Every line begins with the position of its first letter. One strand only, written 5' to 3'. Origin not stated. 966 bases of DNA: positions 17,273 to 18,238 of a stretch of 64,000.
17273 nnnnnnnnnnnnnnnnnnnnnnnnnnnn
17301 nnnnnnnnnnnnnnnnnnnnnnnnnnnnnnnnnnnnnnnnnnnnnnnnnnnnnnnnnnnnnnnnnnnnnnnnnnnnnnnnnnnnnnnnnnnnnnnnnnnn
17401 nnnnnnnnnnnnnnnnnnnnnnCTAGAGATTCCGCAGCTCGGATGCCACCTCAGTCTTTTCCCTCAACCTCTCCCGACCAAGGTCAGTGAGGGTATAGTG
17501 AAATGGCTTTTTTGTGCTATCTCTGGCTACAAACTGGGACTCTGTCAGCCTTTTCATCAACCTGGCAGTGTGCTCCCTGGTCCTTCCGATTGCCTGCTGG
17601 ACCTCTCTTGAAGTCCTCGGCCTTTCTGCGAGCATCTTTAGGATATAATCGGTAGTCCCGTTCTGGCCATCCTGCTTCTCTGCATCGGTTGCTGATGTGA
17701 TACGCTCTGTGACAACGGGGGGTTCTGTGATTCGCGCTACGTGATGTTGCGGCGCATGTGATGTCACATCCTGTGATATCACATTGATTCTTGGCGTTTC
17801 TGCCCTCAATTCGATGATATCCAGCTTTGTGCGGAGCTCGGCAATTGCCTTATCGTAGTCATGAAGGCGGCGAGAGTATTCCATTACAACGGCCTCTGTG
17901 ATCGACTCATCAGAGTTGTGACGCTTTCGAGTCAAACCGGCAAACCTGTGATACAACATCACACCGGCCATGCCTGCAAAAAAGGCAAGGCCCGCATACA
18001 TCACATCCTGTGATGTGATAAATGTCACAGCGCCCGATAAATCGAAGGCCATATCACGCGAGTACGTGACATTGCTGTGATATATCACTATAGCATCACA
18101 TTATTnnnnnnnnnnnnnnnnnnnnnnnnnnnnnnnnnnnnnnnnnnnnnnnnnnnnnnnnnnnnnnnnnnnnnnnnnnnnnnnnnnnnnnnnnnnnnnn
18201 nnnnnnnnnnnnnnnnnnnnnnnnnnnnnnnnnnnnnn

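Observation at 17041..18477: Candidate origin-tethering/segregation module: three putative DNA-binding genes beside oriC, one membrane-anchored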

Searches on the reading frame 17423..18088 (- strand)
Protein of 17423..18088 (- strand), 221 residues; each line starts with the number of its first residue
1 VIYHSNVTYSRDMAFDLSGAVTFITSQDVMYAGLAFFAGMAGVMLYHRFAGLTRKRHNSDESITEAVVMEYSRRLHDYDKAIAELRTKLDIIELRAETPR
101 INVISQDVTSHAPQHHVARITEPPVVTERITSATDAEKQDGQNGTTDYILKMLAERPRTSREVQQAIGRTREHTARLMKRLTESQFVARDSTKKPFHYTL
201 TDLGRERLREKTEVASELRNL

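Call 4: search_protein_families(library=pfam, proteins=[window:17423-18088:-], max_evalue=1)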
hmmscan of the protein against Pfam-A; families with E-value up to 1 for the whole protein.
window:17423-18088:- (221 aa): 11 families
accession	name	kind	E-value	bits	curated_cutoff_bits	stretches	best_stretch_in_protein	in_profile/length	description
PF25213.1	HVO_A0261_N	-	1.9e-05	24.9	35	1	149-215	16-78/86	HVO_A0261 N-terminal domain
PF08100.18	Dimerisation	-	0.00011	22.3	25.6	1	150-205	31-88/93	O-methyltransferase dimerisation domain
PF24409.1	wHTH-PRTase_assc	-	0.00059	20.3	27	1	149-210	3-57/83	wHTH-PRTase associated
PF13814.12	Replic_Relax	-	0.00081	20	25.3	1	155-210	7-72/191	Replication-relaxation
PF13463.12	HTH_27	-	0.0032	18.1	22.2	1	147-204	6-68/68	Winged helix DNA-binding domain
PF09339.16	HTH_IclR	-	0.01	16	22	1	149-190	8-51/52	IclR helix-turn-helix domain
PF24270.1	HTH_Cmi2_C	-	0.029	15.1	27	1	118-192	55-123/125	Cmi2, C-terminal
PF01978.25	TrmB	-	0.043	14.1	25.6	1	151-201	16-65/68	Sugar-specific transcriptional regulator TrmB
PF21982.2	RecX_HTH1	-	0.075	13.5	26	1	148-166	4-22/40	RecX, first three-helix domain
PF03965.22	Penicillinase_R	-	0.11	13.3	22.6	1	155-201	15-65/115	Penicillinase repressor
PF03501.21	S10_plectin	-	0.11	13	26.9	1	171-217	37-83/93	Plectin/S10 domain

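Call 8: find_homologous_proteins(query=window:17423-18088:-, max_evalue=0.001)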
Query window:17423-18088:- (221 aa): 547 proteins with E <= 0.001 among 912 candidates; the best 120 are listed.
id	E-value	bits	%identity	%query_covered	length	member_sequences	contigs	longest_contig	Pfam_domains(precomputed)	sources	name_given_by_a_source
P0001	4.2e-131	453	95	100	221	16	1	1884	-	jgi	jgi:hypothetical protein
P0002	4.8e-121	420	94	95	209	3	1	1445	PF25213.2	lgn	-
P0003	4.0e-113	394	89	95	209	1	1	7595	PF24409.2,PF25213.2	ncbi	ncbi:MAG: hypothetical protein ACRD99_07095 [Nitrososphaera sp.]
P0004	6.6e-112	390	89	95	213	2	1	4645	-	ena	-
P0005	4.2e-110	384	86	95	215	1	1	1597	PF25213.2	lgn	-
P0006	1.4e-109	382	87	95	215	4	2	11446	PF25213.2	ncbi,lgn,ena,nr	ncbi:MAG TPA: hypothetical protein VJ742_02590 [Nitrososphaera sp.]|nr:hypothetical protein [Nitroso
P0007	4.7e-103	361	81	95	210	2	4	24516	-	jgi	jgi:hypothetical protein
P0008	2.2e-102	359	83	94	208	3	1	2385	-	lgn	-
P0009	4.8e-102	358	80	95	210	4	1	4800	-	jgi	jgi:hypothetical protein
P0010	3.0e-101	355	79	95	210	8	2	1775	-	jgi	jgi:hypothetical protein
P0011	1.4e-100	353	80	95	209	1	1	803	-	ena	-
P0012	9.6e-95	334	76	95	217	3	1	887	-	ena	-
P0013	1.6e-88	314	71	94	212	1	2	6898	-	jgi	jgi:hypothetical protein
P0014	3.5e-88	313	72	95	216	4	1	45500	PF25213.2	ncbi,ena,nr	ncbi:MAG TPA: hypothetical protein VJP79_05810 [Nitrososphaera sp.]|nr:hypothetical protein [Nitroso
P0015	5.1e-87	309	68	97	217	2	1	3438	PF25213.2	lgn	-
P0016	5.5e-87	309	71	95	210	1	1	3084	PF25213.2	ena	-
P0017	7.8e-86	305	71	95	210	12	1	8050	PF25213.2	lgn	-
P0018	1.7e-85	304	70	95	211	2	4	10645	PF25213.2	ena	-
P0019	4.8e-84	299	70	97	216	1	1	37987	PF25213.2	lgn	-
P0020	1.1e-81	291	68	93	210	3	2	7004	PF25213.2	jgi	jgi:CRP-like cAMP-binding protein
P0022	1.0e-75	272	63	94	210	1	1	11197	PF24409.2,PF25213.2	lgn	-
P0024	3.0e-74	267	65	94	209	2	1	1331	PF08100.19,PF25213.2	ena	-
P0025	1.2e-73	265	63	94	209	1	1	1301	PF25213.2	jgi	jgi:hypothetical protein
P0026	2.4e-73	264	59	94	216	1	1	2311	PF25213.2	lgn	-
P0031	1.4e-71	258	60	94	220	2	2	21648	PF24409.2,PF25213.2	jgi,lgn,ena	-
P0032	2.7e-71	257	61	94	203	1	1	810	PF25213.2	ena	-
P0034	2.0e-70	255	62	95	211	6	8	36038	PF25213.2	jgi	jgi:CRP-like cAMP-binding protein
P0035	3.5e-69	251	58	94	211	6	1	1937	PF25213.2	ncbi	ncbi:MAG: hypothetical protein ACREA4_05125 [Nitrososphaera sp.]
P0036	1.3e-68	249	62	95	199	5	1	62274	PF25213.2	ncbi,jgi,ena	-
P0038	2.0e-66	242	58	94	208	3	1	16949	PF25213.2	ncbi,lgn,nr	ncbi:MAG TPA: helix-turn-helix domain-containing protein [Nitrososphaera sp.]|nr:helix-turn-helix do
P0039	4.4e-64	234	59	86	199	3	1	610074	PF25213.2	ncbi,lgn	-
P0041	2.4e-61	225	56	90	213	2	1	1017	PF01978.26,PF25213.2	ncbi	-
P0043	1.1e-60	223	57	90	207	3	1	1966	PF01978.26,PF25213.2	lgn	-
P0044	1.4e-60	223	55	90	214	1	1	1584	PF25213.2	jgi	jgi:hypothetical protein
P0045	6.3e-60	220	56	92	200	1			PF25213.2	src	-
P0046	3.0e-59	218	56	92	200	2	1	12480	PF25213.2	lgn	-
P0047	5.5e-59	217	56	91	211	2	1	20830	PF25213.2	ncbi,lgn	-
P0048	5.6e-59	217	54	92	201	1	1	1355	PF01978.26,PF25213.2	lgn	-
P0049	2.0e-58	216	54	93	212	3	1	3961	PF25213.2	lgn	-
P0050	3.9e-58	215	58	89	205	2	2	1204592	PF25213.2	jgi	jgi:CRP-like cAMP-binding protein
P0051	4.1e-58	214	57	90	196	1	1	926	PF25213.2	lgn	-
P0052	5.4e-58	214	57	92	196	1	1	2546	PF25213.2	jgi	jgi:CRP-like cAMP-binding protein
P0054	9.2e-58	213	55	92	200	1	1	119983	PF25213.2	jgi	jgi:CRP-like cAMP-binding protein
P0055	1.0e-57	213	56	90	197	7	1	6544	PF25213.2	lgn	-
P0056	1.1e-57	213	57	93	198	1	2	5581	PF25213.2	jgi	jgi:hypothetical protein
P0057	1.7e-57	212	57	85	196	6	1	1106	PF25213.2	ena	-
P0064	9.2e-57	210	54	90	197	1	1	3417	PF25213.2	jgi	jgi:hypothetical protein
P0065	9.5e-57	210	55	92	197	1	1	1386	PF25213.2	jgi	jgi:hypothetical protein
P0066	1.9e-56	209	56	93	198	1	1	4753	PF25213.2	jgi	jgi:hypothetical protein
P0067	2.5e-56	209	55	92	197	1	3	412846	PF25213.2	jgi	jgi:CRP-like cAMP-binding protein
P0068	2.7e-56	209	60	81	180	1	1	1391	PF25213.2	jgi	jgi:CRP-like cAMP-binding protein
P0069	3.2e-56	208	53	92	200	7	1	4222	PF25213.2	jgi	-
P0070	3.8e-56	208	53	92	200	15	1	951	PF25213.2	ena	-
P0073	5.2e-56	208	55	93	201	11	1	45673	PF25213.2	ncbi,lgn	-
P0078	1.0e-55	207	53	92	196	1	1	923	PF25213.2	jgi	jgi:hypothetical protein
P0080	1.5e-55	206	54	90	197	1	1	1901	PF25213.2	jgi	jgi:CRP-like cAMP-binding protein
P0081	2.2e-55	206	56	89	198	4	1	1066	PF25213.2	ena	-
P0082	2.4e-55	205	55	93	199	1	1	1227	PF25213.2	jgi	jgi:hypothetical protein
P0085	4.7e-55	204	56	89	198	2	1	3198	PF25213.2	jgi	jgi:hypothetical protein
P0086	5.2e-55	204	57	92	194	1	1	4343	PF25213.2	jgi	-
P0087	5.6e-55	204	53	92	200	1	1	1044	PF25213.2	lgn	-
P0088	5.6e-55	204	56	93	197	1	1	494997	PF25213.2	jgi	jgi:hypothetical protein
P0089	6.6e-55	204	57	92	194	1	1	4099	PF25213.2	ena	-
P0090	6.8e-55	204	55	93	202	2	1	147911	PF25213.2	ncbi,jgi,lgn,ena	-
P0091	7.2e-55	204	56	92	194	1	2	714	PF25213.2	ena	-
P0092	8.5e-55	204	57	92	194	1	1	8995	PF01978.26,PF25213.2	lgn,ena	-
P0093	8.7e-55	204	54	92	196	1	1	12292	PF25213.2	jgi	jgi:CRP-like cAMP-binding protein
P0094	9.3e-55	204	57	92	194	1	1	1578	PF25213.2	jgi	-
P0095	9.6e-55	203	58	88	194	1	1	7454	PF25213.2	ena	-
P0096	9.6e-55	203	56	92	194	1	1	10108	PF25213.2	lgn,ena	-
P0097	9.7e-55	203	57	92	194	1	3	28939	PF25213.2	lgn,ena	-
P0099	9.9e-55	203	57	92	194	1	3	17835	PF25213.2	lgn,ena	-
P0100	1.0e-54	203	57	92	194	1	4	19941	PF25213.2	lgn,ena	-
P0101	1.0e-54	203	57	92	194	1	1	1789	PF25213.2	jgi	-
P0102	1.0e-54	203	58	88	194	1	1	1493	PF25213.2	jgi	-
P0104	1.3e-54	203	57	92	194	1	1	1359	PF25213.2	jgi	-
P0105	1.3e-54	203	56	92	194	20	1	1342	PF25213.2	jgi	-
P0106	1.3e-54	203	57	92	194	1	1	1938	PF25213.2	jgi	-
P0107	1.3e-54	203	56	92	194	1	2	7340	PF25213.2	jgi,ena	-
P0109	2.0e-54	202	54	92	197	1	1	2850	PF25213.2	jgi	jgi:CRP-like cAMP-binding protein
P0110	2.0e-54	202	57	92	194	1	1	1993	PF25213.2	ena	-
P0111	2.6e-54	202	57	92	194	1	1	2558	PF01978.26,PF25213.2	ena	-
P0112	2.8e-54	202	57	92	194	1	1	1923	PF01978.26,PF25213.2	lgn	-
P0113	3.0e-54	202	58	88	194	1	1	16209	PF25213.2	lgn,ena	-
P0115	3.8e-54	202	56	92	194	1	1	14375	PF25213.2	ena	-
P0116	3.8e-54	202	57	92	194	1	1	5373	PF01978.26,PF25213.2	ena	-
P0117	3.9e-54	201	57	92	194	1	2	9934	PF01978.26,PF25213.2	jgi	-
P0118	4.2e-54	201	52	94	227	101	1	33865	PF01978.26,PF25213.2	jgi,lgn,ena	-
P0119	4.3e-54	201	54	92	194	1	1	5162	PF25213.2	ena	-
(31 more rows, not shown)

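Call 11: find_related_loci(query=A1, collection=genome_contigs, flank=8000)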
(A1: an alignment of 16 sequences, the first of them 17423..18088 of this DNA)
Query A1 (221 aa) in genome_contigs; peptide patterns used: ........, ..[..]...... (x = any residue, [..] = any of these).
560 stretches matched a pattern; 540 encode a relative of the query (tblastn E <= 1e-3); the best 80 are kept; 79 distinct loci.
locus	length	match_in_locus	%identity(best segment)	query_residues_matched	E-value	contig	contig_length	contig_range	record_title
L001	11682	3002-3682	71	2-221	2e-102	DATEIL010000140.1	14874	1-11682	MAG TPA_asm: Nitrososphaera sp. isolate SMAG_U8836 k141_2438585, whole genome shotgun sequence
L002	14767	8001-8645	63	2-220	2e-86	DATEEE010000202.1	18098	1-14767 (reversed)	MAG TPA_asm: Nitrososphaera sp. isolate SMAG_U8725 k141_2423272, whole genome shotgun sequence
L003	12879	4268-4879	66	13-221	1e-82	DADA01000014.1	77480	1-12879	MAG TPA_asm: Nitrososphaera sp. UBA210 UBA210_contig_1962, whole genome shotgun sequence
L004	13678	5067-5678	63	13-221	1e-80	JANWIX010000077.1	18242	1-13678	MAG: Nitrososphaera sp. isolate CRAIB_MAG52 c_000000067552, whole genome shotgun sequence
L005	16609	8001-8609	63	13-220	6e-77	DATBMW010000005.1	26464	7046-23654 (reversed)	MAG TPA_asm: Nitrososphaera sp. isolate SMAG_U4008 k141_2899719, whole genome shotgun sequence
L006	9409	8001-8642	58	6-219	2e-78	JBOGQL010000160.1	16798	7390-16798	MAG: Nitrososphaera sp. isolate M3-B2_metabat2.bin.1 k127_728293, whole genome shotgun sequence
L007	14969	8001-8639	54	2-216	1e-69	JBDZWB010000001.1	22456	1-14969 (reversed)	MAG: Nitrosopumilales archaeon isolate PE_soil3 NODE_603_length_22456, whole genome shotgun sequence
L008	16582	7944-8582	57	6-219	1e-75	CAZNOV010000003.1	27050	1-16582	MAG TPA_asm: uncultured Nitrososphaera sp. isolate binchicken_co21_295 genome assembly, contig: NODE_742_length_27050_co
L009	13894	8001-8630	54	2-216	1e-68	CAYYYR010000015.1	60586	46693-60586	MAG TPA_asm: uncultured Nitrososphaera sp. isolate binchicken_co31_364 genome assembly, contig: k141_2315597, whole geno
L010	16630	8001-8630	55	2-216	3e-68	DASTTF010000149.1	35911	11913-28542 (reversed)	MAG TPA_asm: Nitrososphaera sp. isolate SMAG_U2299 k141_320511, whole genome shotgun sequence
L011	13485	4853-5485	53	2-216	8e-68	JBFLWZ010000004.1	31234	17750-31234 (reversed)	MAG: Thermoproteota archaeon isolate MAG045 MAG045_4, whole genome shotgun sequence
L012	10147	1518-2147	52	1-215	2e-65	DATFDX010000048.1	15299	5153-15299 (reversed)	MAG TPA_asm: Nitrososphaera sp. isolate SMAG_U8592 k141_1457492, whole genome shotgun sequence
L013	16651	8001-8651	53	2-211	3e-65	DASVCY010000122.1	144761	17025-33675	MAG TPA_asm: Nitrososphaera sp. isolate SMAG_U2019 k141_1577209, whole genome shotgun sequence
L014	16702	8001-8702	51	2-218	4e-65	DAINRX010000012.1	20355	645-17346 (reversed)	MAG TPA_asm: Nitrososphaera sp. isolate CTOTU29106 NODE_13_length_20355_cov_14.335862, whole genome shotgun sequence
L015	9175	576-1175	56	10-217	3e-64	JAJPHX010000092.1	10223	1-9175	MAG: Nitrososphaeraceae archaeon isolate Centralia_MAG_223 k107_19713696, whole genome shotgun sequence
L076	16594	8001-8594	30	29-209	1e-18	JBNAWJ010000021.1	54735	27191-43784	MAG: Nitrososphaerales archaeon isolate Kamch4342-D-MF-061 bin18.fa-21, whole genome shotgun sequence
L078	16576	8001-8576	32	29-208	1e-18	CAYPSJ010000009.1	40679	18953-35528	MAG TPA_asm: uncultured Nitrosopumilales archaeon isolate SRP140028_co1_639 genome assembly, contig: k141_4881296, whole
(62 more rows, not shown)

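Call 40: search_solved_structures(query=A1, max_evalue=0.1)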
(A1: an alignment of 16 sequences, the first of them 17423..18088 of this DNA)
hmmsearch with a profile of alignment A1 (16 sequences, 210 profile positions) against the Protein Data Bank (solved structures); distinct sequences matched with E-value up to 0.1: 1.
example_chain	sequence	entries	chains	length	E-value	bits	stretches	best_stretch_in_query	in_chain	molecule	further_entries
3elk_A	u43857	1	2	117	0.03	16.8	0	135-203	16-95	Putative transcriptional regulator TA0346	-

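Call 61: search_protein_representatives(alignment_id=A1)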
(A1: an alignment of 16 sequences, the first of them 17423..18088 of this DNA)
Query: 16 sequences, 210 profile positions. Proteins with E-value up to 0.001 (for the whole library): 727; up to 1e-10: 424; up to 1e-30: 31. The best 150 are listed.
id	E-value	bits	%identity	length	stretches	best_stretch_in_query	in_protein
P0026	2.1e-86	304.9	-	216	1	8-209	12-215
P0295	1.5e-79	282.4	-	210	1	9-204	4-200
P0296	1.9e-79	282.1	-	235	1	1-209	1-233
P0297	1.1e-70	253.5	-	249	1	1-200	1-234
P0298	3.0e-70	252.1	-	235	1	8-207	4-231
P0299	5.9e-67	241.3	-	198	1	9-205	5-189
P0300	2.2e-66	239.4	-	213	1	9-208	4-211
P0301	3.4e-65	235.5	-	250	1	14-205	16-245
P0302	1.7e-58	213.7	-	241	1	12-201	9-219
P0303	6.4e-57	208.5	-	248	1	10-198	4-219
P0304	2.1e-52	193.8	-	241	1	11-205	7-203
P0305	1.7e-51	190.8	-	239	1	16-198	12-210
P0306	3.4e-50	186.5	-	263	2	97-204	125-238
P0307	1.4e-49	184.6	-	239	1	16-203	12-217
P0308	2.2e-49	183.9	-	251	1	9-197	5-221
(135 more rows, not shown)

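Call 70: find_related_loci(query=A1, collection=viral_contigs, flank=6000)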
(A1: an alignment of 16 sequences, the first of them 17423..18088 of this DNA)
Query A1 (221 aa) in viral_contigs; peptide patterns used: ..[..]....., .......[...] (x = any residue, [..] = any of these).
24 stretches matched a pattern, but none encodes a relative of the query by tblastn (E <= 1e-3).

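Call 73: search_protein_families(library=ncbifam, proteins=[window:17423-18052:-, L076:7486-7908:+, L078:7509-7928:+], max_evalue=1)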
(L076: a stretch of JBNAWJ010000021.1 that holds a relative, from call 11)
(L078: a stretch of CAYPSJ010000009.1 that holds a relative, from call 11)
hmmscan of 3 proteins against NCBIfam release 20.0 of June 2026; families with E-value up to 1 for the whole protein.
window:17423-18052:- (209 aa): 2 families
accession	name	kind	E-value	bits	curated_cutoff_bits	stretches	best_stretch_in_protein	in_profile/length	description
NF045593.1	bilirub_TF_BilQ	equivalog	0.0004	20.1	125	1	131-204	30-106/135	bilirubin utilization transcriptional regulator BilQ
NF010762.0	PRK14165.1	equivalog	0.025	13.9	279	1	147-199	24-76/224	winged helix-turn-helix domain-containing protein/riboflavin kinase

L076:7486-7908:+ (140 aa): 0 families

L078:7509-7928:+ (139 aa): 1 family
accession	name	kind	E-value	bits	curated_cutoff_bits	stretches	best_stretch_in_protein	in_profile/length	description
NF041816.1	Avs3a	equivalog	0.064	10.3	2800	1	73-128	1459-1514/2083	AVAST type 3 anti-phage nuclease/ATPase Avs3a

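Call 83: search_protein_families(library=pfam, proteins=[L076:7029-7313:-], max_evalue=0.001)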
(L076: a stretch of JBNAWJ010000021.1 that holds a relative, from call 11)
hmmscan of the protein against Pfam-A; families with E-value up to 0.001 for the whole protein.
L076:7029-7313:- (94 aa): 2 families
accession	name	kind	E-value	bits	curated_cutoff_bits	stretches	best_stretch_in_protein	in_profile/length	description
PF05129.18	Zn_ribbon_Elf1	-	1.4e-15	57.5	29.8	1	17-86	2-77/79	Transcription elongation factor Elf1 like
PF14803.11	Zn_ribbon_Nudix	-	2.9e-05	24.3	25.6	1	36-63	3-30/34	Nudix N-terminal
